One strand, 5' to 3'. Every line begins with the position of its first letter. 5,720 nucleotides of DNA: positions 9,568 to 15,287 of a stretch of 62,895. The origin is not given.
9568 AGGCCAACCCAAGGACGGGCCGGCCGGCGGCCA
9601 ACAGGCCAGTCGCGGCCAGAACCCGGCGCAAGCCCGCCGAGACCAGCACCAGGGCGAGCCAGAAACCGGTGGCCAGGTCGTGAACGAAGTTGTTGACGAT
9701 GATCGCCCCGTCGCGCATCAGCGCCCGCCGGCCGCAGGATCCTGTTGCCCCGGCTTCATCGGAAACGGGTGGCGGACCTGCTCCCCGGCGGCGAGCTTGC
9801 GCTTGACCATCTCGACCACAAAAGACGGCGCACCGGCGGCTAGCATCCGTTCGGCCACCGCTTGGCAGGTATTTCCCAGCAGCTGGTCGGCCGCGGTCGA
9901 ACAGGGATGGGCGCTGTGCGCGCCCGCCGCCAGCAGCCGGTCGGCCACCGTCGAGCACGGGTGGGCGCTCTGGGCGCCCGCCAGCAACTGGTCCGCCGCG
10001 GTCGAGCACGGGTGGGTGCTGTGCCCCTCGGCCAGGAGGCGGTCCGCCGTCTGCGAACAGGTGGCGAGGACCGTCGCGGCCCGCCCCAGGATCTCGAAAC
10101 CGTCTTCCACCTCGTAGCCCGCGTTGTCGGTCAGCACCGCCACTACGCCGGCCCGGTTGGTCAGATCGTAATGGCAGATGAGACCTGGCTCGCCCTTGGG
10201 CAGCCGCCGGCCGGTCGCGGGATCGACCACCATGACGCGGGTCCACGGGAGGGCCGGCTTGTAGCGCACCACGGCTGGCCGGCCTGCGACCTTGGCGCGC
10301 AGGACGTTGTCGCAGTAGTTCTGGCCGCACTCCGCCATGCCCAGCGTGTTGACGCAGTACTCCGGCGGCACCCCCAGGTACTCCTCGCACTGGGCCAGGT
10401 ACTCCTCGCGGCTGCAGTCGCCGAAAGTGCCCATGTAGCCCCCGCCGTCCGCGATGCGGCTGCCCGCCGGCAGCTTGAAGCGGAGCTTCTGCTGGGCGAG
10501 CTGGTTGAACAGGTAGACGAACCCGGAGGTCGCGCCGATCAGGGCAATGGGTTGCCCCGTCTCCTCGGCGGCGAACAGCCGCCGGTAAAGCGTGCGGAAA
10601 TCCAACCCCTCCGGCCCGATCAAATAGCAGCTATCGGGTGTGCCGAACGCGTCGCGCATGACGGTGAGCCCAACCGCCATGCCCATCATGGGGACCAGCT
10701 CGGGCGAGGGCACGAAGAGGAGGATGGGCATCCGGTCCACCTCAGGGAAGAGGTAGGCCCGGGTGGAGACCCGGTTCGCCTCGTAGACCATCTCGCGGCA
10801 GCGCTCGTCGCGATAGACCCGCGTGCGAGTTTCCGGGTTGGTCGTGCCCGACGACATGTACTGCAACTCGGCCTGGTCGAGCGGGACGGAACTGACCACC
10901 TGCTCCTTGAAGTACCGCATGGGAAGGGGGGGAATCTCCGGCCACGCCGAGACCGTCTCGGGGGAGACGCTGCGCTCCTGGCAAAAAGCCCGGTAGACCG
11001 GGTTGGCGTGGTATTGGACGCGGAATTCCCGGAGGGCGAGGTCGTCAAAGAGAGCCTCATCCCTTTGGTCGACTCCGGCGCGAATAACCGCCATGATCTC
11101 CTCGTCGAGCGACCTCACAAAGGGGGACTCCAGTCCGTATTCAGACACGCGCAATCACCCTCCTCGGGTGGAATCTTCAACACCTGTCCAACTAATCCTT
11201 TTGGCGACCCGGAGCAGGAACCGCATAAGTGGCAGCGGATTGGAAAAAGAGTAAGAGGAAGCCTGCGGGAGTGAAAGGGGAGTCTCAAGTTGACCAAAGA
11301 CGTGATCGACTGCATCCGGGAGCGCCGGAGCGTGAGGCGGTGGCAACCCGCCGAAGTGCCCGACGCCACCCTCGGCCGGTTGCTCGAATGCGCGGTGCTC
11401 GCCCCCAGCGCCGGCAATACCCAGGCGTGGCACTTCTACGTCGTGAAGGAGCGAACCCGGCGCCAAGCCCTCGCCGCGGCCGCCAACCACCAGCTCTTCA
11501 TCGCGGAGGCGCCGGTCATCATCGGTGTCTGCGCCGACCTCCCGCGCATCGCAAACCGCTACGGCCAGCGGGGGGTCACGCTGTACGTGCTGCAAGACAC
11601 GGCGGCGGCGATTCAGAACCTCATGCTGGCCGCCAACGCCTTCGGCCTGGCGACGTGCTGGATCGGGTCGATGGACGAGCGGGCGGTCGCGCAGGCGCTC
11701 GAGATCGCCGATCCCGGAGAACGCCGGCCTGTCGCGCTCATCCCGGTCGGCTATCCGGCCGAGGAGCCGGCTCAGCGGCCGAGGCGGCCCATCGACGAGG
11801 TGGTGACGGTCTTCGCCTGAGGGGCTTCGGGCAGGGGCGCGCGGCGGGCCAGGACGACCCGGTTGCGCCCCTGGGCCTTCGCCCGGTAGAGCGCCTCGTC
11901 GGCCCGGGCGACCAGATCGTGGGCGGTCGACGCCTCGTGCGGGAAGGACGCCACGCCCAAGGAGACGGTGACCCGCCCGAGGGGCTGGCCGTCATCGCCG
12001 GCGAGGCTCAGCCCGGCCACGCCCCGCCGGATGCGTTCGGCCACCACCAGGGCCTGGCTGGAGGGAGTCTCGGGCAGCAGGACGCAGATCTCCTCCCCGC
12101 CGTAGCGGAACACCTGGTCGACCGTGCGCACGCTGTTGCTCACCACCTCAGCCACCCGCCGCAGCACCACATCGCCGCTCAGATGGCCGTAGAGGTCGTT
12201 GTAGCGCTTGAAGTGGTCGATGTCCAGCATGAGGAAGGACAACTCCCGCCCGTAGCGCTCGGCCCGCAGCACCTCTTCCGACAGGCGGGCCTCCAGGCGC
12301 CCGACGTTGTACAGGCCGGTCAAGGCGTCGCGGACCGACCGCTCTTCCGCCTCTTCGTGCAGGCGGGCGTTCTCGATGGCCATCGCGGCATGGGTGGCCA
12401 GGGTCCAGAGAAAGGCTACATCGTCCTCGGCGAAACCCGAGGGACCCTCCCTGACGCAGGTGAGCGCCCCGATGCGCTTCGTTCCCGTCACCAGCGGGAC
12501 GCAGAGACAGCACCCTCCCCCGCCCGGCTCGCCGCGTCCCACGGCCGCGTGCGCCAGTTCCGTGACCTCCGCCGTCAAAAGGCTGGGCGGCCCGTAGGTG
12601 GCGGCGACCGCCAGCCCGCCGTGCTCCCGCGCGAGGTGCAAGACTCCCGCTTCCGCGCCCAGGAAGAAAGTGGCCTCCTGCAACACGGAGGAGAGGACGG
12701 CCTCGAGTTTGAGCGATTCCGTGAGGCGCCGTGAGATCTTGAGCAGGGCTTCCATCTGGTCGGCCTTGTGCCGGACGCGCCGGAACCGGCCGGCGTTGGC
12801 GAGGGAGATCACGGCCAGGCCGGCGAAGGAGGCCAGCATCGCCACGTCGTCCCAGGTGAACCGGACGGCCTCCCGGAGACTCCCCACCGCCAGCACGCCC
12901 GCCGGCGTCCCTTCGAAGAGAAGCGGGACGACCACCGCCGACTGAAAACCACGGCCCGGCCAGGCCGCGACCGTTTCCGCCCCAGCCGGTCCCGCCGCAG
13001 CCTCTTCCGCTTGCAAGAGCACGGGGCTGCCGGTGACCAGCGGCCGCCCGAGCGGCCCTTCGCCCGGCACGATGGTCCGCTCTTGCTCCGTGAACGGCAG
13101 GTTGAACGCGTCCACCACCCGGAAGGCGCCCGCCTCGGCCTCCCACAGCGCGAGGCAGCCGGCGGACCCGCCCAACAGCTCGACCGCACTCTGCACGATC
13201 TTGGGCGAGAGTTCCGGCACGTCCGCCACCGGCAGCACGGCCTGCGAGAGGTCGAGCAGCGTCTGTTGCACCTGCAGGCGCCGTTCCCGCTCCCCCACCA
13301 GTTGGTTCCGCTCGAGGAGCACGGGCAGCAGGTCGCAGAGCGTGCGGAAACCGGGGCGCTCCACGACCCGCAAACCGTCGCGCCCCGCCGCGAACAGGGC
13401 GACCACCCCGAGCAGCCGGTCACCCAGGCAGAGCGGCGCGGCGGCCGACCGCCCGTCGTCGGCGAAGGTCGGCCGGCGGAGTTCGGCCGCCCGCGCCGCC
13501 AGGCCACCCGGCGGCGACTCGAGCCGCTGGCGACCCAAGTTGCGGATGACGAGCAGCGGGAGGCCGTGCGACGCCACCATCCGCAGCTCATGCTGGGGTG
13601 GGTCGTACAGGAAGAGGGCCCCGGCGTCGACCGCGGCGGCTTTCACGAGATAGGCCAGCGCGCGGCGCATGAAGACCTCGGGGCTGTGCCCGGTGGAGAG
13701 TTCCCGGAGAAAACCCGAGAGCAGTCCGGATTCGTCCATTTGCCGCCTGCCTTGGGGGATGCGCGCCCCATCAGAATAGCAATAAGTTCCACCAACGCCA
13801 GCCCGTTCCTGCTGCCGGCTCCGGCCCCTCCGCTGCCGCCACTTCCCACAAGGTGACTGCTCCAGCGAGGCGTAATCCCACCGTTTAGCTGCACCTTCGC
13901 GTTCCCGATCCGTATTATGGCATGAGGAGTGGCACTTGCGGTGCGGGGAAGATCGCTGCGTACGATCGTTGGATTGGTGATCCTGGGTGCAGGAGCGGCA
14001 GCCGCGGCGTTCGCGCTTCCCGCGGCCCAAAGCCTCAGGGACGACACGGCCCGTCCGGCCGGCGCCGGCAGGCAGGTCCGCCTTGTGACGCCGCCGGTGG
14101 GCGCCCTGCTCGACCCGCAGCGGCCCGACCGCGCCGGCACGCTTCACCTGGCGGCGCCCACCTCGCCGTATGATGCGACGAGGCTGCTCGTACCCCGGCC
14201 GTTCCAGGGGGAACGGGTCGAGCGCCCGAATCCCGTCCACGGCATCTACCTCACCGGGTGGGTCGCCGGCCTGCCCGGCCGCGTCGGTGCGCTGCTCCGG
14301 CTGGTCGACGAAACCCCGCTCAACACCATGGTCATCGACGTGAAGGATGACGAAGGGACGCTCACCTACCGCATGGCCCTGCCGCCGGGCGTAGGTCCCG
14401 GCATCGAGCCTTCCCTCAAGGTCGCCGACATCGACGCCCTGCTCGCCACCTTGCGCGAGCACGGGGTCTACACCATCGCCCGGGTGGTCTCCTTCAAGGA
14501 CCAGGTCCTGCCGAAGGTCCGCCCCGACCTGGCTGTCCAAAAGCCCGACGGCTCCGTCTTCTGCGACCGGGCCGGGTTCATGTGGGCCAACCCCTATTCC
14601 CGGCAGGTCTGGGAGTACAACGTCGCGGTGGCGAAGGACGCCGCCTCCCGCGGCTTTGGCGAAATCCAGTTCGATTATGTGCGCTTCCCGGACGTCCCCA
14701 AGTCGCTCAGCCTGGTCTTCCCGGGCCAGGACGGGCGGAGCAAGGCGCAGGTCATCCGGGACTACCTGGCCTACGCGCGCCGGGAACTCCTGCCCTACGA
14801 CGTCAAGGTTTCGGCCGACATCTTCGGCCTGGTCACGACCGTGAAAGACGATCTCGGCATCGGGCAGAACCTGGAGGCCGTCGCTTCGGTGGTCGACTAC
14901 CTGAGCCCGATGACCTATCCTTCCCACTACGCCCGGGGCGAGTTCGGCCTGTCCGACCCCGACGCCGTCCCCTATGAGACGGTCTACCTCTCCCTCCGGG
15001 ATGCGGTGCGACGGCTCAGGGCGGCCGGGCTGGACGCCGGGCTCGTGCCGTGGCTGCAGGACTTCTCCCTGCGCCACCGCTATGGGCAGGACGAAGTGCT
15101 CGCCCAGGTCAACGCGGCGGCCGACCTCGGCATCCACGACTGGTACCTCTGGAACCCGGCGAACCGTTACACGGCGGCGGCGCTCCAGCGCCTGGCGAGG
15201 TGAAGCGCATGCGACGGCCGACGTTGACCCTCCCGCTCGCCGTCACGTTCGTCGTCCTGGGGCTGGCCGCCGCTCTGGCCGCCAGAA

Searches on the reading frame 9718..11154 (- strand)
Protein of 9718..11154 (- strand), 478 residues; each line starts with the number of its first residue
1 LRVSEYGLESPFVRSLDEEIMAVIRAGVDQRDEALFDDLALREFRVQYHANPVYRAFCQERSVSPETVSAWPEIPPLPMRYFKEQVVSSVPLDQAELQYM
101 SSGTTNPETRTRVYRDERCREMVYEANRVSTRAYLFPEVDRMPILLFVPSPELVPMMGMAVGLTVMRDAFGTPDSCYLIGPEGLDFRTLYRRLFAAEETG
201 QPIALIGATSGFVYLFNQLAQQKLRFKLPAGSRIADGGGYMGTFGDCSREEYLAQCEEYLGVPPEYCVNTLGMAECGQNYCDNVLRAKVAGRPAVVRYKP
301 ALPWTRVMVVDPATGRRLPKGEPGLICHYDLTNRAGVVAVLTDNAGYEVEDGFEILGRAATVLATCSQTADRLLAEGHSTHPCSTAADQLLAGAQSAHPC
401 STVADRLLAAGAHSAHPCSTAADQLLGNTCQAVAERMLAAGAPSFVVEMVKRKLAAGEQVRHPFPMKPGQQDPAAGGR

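Call 53: search_protein_families(library=pfam, proteins=[window:9718-11154:-], max_evalue=0.001)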
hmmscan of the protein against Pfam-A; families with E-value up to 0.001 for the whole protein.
window:9718-11154:- (478 aa): 2 families
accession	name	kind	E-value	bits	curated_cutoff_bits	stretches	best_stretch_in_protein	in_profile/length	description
PF04443.18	LuxE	-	5.3e-14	52.3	24.9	1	30-347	32-353/391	Acyl-protein synthetase, LuxE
PF00501.34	AMP-binding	-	1.2e-05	24.8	29.9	1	239-327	289-373/384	AMP-binding enzyme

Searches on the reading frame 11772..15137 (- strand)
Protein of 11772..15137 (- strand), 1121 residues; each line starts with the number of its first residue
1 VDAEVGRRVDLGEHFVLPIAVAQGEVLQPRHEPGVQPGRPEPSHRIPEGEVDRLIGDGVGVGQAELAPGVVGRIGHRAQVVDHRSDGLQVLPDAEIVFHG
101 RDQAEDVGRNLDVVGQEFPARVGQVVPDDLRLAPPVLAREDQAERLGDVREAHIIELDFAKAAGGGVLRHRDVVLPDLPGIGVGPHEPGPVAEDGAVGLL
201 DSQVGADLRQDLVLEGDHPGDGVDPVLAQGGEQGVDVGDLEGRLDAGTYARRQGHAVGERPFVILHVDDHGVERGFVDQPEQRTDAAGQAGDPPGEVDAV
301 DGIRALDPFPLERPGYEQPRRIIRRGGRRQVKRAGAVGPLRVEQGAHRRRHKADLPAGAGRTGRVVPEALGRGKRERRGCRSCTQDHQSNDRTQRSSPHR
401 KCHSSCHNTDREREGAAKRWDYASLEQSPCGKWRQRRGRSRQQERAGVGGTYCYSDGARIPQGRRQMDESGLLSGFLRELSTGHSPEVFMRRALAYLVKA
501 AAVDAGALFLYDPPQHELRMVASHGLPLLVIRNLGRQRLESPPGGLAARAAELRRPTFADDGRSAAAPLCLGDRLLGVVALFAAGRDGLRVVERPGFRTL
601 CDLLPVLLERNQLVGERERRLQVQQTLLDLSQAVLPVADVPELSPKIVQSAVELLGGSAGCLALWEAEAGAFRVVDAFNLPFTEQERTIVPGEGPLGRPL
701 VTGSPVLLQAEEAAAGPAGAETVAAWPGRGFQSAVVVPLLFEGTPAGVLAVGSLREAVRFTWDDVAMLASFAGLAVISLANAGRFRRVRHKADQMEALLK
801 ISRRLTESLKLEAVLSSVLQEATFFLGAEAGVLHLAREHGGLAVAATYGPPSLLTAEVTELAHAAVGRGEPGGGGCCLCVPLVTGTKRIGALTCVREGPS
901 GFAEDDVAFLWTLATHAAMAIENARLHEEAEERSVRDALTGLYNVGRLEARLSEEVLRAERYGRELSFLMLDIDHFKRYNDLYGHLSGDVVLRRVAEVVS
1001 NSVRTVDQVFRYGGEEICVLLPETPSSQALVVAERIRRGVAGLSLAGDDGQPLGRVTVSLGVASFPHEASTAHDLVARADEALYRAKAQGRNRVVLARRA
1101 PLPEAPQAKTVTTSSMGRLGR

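Call 53: search_protein_families(library=pfam, proteins=[window:11772-15137:-], max_evalue=0.001)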
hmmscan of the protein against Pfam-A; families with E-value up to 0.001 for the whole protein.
window:11772-15137:- (1121 aa): 4 families
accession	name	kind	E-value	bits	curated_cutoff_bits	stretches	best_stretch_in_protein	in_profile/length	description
PF00990.26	GGDEF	-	3.8e-45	154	23.8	1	935-1093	2-161/161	Diguanylate cyclase, GGDEF domain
PF13185.12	GAF_2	-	4e-32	111.7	28.6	3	638-779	2-135/136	GAF domain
PF13492.12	GAF_3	-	1.1e-22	81.2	27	3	811-923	2-129/129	GAF domain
PF01590.32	GAF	-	1.1e-19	71.7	22.4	2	641-778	3-132/133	GAF domain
